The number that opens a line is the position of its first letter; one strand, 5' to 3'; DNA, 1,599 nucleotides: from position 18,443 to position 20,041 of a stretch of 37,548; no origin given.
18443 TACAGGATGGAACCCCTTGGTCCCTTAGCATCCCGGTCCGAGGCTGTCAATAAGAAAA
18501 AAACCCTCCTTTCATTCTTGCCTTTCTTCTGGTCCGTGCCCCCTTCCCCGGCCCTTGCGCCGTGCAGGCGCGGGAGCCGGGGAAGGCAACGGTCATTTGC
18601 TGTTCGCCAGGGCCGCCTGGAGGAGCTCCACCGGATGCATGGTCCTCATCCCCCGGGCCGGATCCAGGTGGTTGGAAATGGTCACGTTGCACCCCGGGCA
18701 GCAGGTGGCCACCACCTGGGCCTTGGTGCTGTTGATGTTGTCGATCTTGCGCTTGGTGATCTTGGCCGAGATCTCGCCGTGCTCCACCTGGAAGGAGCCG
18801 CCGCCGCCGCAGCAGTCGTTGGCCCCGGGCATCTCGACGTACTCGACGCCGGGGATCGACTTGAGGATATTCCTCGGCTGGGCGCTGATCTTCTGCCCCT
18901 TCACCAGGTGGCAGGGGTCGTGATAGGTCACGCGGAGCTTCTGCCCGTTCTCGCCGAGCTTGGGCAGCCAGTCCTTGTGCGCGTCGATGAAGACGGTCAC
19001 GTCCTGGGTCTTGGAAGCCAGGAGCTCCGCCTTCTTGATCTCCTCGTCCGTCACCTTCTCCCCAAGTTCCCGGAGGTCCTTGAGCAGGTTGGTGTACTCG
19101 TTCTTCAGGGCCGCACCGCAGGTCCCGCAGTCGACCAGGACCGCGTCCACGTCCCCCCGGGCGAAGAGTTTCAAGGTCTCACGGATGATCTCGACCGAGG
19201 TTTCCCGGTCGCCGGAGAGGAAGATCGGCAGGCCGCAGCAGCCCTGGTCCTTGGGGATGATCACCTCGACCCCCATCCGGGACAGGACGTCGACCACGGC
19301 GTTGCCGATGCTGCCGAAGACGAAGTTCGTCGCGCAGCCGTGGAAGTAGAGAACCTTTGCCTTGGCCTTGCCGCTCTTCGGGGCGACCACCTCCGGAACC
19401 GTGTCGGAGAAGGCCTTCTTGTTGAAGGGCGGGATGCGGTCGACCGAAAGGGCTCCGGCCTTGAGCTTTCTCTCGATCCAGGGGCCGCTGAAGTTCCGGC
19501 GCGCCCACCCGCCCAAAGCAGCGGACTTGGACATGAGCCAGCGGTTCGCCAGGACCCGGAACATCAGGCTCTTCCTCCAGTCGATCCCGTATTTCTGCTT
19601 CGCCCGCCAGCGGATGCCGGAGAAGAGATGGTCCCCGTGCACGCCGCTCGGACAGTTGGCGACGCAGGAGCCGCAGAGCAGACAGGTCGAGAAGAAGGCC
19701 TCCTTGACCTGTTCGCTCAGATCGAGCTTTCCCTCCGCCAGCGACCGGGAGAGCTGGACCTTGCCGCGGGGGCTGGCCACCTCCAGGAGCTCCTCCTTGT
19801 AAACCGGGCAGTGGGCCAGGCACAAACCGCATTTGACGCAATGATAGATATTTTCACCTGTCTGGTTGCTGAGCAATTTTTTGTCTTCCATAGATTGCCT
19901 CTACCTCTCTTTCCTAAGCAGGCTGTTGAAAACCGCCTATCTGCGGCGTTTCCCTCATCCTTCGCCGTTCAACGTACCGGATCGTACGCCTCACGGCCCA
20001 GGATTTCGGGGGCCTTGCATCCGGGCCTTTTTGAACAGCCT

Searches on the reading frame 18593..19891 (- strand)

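Call 11: search_protein_families(library=pfam, proteins=[window:18593-19891:-], max_evalue=0.01)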
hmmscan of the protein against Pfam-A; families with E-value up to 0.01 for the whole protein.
window:18593-19891:- (432 aa): 9 families
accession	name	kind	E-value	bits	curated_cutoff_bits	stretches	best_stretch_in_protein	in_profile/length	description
PF02754.22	CCG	-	7.2e-38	129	20.6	2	321-405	1-84/85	Cysteine-rich domain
PF13183.11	Fer4_8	-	8.1e-12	45.9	27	1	16-84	3-68/68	4Fe-4S dicluster domain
PF13534.11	Fer4_17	-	3.9e-09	37.4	22.2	1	18-84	2-60/61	4Fe-4S dicluster domain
PF12838.12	Fer4_7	-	2.3e-08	34.8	27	1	17-84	1-52/52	4Fe-4S dicluster domain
PF13187.11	Fer4_9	-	5.8e-07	29.9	27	1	65-83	34-50/52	4Fe-4S dicluster domain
PF13484.11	Fer4_16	-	1e-05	26.6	30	1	17-82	1-65/66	4Fe-4S double cluster binding domain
PF13237.11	Fer4_10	-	2.2e-05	24.7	25.5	2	17-81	8-53/53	4Fe-4S dicluster domain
PF13746.11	Fer4_18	-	0.0016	19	27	0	41-84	32-75/114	4Fe-4S dicluster domain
PF14697.11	Fer4_21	-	0.006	17.1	35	0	17-30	40-53/59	4Fe-4S dicluster domain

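Call 62: search_protein_families(library=ncbifam, proteins=[window:18593-19891:-], max_evalue=0.00001)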
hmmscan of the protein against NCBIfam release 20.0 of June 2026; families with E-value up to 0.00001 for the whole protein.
window:18593-19891:- (432 aa): 12 families
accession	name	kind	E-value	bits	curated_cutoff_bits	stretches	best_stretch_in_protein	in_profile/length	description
NF045670.1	quin_L_LdhH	equivalog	4.6e-85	286.3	800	1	5-424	293-705/706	L-lactate dehydrogenase (quinone) large subunit LdhH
NF004898.0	PRK06259.1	equivalog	1.2e-64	218.8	385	1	157-426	243-486/488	fumarate reductase (CoM/CoB) subunit TfrB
NF008369.0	PRK11168.1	equivalog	1.2e-54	185.7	278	1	13-429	8-400/401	anaerobic glycerol-3-phosphate dehydrogenase subunit C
NF008434.0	PRK11274.1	equivalog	5.5e-49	167.2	333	1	14-428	21-407/409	glycolate oxidase subunit GlcF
TIGR03379.1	glycerol3P_GlpC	equivalog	1.1e-35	123.2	279.9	1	16-428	5-396/397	anaerobic glycerol-3-phosphate dehydrogenase subunit GlpC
TIGR03288.1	CoB_CoM_SS_B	equivalog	1.4e-16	60.6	345.15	1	180-404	2-236/290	CoB--CoM heterodisulfide reductase subunit B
NF045711.1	sulf_resp_HmcF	equivalog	6.5e-12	45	750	1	318-405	334-425/457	sulfate respiration complex iron-sulfur protein HmcF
NF045724.1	ferredox_TmcB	equivalog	1.3e-11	43.7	735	0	204-405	212-404/430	electron transfer complex ferredoxin TmcB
NF045663.1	diclust_near_Sec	equivalog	1.4e-11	43.3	530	1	167-405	409-618/759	pyridine nucleotide-disulfide oxidoreductase/dicluster-binding protein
NF041780.1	hetero_SS_HdrB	equivalog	4.1e-10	39.5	450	1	178-404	4-250/304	ferredoxin:CoB-CoM heterodisulfide reductase subunit HdrB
NF045796.1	DsrK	equivalog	1.8e-06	26.8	400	1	316-406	319-417/453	sulfate reduction electron transfer complex DsrMKJOP subunit DsrK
NF004616.0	PRK05950.1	subfamily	9.7e-06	24.9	228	0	13-51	144-182/238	succinate dehydrogenase iron-sulfur subunit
